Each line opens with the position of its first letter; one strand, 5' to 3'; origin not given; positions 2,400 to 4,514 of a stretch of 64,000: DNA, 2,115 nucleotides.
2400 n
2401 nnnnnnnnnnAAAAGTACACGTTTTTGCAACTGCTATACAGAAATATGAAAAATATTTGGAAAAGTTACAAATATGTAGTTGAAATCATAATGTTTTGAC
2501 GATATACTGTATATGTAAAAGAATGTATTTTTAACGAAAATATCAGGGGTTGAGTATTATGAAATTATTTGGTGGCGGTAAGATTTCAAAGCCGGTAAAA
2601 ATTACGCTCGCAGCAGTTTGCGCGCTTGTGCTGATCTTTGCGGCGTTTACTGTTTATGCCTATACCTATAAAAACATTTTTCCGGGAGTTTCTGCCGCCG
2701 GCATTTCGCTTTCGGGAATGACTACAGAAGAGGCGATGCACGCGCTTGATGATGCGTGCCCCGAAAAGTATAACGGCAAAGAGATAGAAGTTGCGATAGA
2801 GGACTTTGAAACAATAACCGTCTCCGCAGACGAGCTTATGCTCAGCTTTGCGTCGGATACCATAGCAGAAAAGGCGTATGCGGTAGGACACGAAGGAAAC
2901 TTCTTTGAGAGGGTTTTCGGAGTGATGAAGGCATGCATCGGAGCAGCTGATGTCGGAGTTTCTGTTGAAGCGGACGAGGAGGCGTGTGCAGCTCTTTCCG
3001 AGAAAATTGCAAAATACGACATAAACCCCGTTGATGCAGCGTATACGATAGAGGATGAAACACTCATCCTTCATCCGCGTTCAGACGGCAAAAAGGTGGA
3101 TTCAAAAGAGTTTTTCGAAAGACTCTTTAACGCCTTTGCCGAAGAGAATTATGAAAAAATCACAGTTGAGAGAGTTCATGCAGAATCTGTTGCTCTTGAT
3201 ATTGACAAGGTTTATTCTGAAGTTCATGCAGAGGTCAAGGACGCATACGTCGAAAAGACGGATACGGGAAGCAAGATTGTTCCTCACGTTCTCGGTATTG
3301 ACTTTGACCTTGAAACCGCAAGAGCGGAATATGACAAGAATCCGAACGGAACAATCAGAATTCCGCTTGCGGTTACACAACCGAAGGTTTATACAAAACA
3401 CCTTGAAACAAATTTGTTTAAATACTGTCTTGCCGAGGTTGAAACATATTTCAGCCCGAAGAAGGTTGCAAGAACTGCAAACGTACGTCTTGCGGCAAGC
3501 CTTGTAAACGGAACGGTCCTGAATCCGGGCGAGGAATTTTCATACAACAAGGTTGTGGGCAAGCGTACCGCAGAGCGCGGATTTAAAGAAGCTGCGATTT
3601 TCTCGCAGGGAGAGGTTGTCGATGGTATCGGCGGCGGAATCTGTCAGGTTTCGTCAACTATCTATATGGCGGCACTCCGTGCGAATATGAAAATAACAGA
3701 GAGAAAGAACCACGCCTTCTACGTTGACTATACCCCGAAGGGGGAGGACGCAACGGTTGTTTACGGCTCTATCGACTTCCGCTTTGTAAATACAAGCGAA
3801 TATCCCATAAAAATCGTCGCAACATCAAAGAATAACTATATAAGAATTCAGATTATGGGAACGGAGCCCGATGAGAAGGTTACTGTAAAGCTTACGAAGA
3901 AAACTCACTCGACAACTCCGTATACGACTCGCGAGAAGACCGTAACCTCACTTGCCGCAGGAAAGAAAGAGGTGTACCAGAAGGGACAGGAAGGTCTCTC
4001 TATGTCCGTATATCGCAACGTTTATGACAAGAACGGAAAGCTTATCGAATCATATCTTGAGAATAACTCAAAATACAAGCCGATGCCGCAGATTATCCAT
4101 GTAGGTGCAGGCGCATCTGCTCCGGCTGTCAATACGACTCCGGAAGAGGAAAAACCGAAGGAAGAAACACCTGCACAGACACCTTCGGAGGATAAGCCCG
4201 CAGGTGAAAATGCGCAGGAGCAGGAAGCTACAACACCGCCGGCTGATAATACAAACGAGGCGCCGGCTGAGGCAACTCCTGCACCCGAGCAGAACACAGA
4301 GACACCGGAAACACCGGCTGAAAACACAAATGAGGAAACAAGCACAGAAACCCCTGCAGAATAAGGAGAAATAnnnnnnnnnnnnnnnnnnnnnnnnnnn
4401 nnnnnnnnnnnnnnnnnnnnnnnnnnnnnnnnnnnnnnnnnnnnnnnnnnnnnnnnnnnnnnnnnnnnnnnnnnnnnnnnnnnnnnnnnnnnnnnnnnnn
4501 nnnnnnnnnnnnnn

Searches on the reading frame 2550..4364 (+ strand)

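Call 7: search_protein_families(library=ncbifam, proteins=[window:2550-4364:+])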
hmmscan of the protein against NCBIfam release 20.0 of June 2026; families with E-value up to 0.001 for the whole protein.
window:2550-4364:+ (604 aa): 3 families
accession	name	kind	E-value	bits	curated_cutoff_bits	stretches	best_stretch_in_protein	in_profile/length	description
NF033128.2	vanW-gen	equivalog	1e-18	67.9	365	1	308-492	70-257/271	glycopeptide resistance accessory protein VanW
NF033123.1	vanW-G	exception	1.6e-14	54.3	600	1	304-470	66-233/273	glycopeptide resistance accessory protein VanW-G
NF033122.1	vanW-B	exception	1.6e-12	47.3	610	1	308-437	71-205/275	glycopeptide resistance accessory protein VanW-B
